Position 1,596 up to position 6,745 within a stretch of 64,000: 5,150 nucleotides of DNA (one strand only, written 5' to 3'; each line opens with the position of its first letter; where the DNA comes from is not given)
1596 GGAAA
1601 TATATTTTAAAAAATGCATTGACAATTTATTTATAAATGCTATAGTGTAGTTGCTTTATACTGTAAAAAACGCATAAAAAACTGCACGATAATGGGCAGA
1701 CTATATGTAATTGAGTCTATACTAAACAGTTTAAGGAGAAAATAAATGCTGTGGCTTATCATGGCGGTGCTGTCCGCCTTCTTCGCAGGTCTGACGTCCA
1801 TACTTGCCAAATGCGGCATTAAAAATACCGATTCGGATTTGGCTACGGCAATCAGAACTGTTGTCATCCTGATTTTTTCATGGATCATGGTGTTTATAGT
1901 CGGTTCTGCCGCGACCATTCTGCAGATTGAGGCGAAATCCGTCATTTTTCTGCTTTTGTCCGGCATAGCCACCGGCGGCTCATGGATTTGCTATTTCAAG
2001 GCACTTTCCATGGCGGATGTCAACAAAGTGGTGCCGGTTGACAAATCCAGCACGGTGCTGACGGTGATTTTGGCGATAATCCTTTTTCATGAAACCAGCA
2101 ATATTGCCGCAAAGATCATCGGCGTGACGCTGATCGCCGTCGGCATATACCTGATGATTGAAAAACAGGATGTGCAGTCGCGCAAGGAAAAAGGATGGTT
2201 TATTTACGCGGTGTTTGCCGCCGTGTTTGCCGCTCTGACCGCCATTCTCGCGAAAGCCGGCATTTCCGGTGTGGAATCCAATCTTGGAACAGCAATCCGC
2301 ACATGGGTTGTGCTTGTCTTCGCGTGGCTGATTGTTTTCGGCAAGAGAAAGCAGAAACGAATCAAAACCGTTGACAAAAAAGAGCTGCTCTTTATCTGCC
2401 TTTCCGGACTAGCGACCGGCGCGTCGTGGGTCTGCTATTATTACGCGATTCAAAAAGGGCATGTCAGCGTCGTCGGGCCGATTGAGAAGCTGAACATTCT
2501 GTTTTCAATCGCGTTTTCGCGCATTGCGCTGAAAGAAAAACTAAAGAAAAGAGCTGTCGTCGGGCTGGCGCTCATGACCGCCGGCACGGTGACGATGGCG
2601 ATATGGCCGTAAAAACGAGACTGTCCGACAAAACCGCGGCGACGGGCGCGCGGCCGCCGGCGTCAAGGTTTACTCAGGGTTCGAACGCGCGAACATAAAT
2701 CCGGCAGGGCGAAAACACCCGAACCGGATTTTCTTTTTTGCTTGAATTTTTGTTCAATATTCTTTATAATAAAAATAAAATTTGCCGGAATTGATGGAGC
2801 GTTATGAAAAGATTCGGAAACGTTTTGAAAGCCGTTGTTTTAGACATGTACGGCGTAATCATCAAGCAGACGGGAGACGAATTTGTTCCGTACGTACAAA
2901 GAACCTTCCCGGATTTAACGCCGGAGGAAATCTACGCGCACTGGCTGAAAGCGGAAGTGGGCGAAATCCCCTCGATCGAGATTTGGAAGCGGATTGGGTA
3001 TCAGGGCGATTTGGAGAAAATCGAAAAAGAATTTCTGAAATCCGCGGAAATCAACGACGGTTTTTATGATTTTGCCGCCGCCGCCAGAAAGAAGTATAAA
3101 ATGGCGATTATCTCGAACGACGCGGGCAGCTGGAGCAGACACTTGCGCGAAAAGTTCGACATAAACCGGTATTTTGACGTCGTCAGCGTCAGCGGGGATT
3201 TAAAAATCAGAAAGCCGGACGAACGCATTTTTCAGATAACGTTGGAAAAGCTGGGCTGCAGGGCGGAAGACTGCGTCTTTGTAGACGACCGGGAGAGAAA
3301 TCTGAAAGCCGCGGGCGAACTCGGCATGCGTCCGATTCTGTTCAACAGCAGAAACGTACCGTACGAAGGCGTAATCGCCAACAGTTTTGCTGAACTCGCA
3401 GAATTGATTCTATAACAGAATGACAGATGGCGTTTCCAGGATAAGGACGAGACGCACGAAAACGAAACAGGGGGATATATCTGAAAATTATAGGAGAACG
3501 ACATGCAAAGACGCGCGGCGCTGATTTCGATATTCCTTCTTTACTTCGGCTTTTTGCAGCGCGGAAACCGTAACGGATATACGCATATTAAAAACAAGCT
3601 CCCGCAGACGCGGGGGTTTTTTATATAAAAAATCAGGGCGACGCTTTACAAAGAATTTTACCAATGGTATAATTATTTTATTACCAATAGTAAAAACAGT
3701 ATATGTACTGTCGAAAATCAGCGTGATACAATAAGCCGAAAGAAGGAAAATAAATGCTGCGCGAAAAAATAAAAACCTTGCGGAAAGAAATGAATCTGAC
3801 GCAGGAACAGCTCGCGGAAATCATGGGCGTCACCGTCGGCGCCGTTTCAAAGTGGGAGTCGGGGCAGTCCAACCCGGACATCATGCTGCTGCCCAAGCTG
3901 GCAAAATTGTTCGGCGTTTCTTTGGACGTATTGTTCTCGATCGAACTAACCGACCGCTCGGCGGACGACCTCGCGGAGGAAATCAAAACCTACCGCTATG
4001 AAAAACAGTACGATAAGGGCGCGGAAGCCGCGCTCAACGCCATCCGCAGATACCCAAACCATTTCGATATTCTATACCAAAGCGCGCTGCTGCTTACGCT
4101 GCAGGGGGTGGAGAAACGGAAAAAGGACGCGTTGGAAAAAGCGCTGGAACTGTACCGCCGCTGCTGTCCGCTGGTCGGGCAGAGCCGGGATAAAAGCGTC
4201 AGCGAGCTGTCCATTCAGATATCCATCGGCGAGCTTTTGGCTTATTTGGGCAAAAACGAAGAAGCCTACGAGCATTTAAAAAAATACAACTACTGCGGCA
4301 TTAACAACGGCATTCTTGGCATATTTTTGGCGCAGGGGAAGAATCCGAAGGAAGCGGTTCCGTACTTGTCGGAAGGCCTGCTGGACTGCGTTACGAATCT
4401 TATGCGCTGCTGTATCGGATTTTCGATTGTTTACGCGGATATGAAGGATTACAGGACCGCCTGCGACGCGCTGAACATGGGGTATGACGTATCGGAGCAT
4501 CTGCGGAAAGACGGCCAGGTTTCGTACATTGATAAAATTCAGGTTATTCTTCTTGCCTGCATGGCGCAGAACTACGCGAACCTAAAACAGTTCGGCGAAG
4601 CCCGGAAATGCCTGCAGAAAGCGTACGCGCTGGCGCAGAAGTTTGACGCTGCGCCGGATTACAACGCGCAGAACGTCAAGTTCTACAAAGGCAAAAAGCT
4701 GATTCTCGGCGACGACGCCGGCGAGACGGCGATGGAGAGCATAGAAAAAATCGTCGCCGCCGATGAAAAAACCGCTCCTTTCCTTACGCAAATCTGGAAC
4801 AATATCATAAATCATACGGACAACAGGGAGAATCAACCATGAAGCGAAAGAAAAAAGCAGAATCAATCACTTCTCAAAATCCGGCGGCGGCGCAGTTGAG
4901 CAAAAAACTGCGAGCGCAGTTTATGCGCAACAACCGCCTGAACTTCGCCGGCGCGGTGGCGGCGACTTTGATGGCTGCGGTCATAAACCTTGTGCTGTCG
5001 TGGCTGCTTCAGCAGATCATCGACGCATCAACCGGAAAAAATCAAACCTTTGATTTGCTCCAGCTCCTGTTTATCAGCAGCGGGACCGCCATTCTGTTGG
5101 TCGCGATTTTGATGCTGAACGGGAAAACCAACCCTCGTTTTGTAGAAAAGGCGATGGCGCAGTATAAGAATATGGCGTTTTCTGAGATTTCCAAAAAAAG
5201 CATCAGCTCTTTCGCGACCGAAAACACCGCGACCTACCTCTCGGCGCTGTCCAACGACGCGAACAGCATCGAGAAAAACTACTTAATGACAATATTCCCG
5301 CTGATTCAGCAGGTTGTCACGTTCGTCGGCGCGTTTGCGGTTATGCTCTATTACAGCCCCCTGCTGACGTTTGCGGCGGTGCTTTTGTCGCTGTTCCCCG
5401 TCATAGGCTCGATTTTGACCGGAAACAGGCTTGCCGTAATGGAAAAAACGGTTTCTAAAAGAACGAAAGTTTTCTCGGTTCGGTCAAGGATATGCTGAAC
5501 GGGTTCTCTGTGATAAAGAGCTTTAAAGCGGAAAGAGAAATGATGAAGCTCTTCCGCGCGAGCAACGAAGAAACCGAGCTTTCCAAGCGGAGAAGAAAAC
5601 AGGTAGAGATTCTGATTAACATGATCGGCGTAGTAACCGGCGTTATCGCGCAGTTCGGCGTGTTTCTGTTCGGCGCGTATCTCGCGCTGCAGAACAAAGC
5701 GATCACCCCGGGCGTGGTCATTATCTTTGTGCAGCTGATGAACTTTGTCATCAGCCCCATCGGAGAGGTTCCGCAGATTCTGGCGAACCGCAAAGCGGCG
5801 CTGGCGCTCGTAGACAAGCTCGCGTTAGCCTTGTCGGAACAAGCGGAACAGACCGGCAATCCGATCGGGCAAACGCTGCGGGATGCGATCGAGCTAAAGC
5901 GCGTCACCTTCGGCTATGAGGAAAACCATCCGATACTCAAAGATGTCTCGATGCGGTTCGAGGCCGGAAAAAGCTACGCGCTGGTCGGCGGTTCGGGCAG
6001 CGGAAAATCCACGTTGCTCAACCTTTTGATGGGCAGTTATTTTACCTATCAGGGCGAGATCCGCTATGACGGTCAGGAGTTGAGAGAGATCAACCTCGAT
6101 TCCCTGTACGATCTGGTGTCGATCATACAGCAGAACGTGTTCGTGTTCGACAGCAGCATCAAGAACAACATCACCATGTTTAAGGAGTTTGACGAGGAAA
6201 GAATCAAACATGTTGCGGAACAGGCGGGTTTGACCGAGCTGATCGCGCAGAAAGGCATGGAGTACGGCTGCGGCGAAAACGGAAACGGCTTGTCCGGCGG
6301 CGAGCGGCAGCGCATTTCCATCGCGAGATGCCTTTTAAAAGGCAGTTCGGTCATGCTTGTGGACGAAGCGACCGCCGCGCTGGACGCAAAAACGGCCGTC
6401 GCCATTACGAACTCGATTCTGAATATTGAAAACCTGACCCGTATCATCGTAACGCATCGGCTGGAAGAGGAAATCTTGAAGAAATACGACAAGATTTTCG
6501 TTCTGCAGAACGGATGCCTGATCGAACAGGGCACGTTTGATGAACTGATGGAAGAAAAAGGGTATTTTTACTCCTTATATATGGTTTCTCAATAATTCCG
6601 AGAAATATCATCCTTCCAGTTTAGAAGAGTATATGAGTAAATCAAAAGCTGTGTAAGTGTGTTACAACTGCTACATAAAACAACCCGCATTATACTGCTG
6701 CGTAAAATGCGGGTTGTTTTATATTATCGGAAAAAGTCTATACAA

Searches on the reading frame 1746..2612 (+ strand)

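Call 82: search_protein_families(library=pfam, proteins=[window:1746-2612:+], max_evalue=0.00001)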
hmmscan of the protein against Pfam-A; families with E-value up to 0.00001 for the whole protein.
window:1746-2612:+ (288 aa): 2 families
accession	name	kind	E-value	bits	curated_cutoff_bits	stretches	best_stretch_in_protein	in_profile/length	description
PF00892.27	EamA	-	6.5e-34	117.5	28.2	2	151-284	3-133/135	EamA-like transporter family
PF10639.15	TMEM234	-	1.6e-07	31.8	30.1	0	229-283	56-111/113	Putative transmembrane family 234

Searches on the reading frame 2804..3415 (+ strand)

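Call 82: search_protein_families(library=pfam, proteins=[window:2804-3415:+], max_evalue=0.00001)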
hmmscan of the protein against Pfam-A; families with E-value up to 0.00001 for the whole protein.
window:2804-3415:+ (203 aa): 2 families
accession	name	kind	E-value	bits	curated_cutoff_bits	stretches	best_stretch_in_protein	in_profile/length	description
PF00702.32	Hydrolase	-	5.6e-18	66.4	26.4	1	9-174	2-191/191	haloacid dehalogenase-like hydrolase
PF13419.12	HAD_2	-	7.8e-16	59.1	23.8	1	72-178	68-176/178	Haloacid dehalogenase-like hydrolase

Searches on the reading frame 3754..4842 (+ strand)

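Call 82: search_protein_families(library=pfam, proteins=[window:3754-4842:+], max_evalue=0.00001)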
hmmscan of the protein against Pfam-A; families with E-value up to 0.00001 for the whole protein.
window:3754-4842:+ (362 aa): 7 families
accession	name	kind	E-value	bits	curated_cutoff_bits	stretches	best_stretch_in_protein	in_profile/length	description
PF01381.28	HTH_3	-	1.5e-18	67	23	1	6-60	1-55/55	Helix-turn-helix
PF12844.13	HTH_19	-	9.3e-11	41.9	30.2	1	4-61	2-59/64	Helix-turn-helix domain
PF13560.12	HTH_31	-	3.5e-08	34.1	27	1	4-58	4-59/64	Helix-turn-helix domain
PF13424.12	TPR_12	-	6.3e-08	33.1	30.1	0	268-297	7-36/77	Tetratricopeptide repeat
PF07719.23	TPR_2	-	1.6e-07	31.3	27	0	266-295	3-32/34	Tetratricopeptide repeat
PF15731.11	MqsA_antitoxin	-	3e-06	27.8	30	0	4-52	72-119/131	Antitoxin component of bacterial toxin-antitoxin system, MqsA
PF13428.12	TPR_14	-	6.8e-06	26.7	23.5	0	78-111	9-42/44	Tetratricopeptide repeat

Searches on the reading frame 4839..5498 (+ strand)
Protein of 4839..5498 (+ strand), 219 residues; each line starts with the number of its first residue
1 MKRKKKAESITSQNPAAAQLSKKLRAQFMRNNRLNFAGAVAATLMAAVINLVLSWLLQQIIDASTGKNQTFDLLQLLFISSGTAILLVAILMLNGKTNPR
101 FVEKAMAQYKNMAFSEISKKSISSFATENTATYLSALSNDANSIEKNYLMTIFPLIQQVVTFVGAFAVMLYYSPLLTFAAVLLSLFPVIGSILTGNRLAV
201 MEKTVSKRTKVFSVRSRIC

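Call 82: search_protein_families(library=pfam, proteins=[window:4839-5498:+], max_evalue=0.00001)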
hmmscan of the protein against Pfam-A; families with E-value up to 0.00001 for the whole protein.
window:4839-5498:+ (219 aa): 1 family
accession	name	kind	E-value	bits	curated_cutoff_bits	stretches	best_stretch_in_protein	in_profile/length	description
PF00664.28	ABC_membrane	-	1.2e-16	61.7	28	1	40-209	5-176/274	ABC transporter transmembrane region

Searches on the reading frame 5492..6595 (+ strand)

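Call 82: search_protein_families(library=pfam, proteins=[window:5492-6595:+], max_evalue=0.00001)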
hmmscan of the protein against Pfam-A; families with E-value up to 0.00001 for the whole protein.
window:5492-6595:+ (367 aa): 2 families
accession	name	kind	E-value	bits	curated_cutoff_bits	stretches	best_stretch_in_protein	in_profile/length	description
PF00005.33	ABC_tran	-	1.2e-30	107.3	25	1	149-295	1-137/137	ABC transporter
PF00664.28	ABC_membrane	-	2.7e-09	37.6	28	1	1-89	186-273/274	ABC transporter transmembrane region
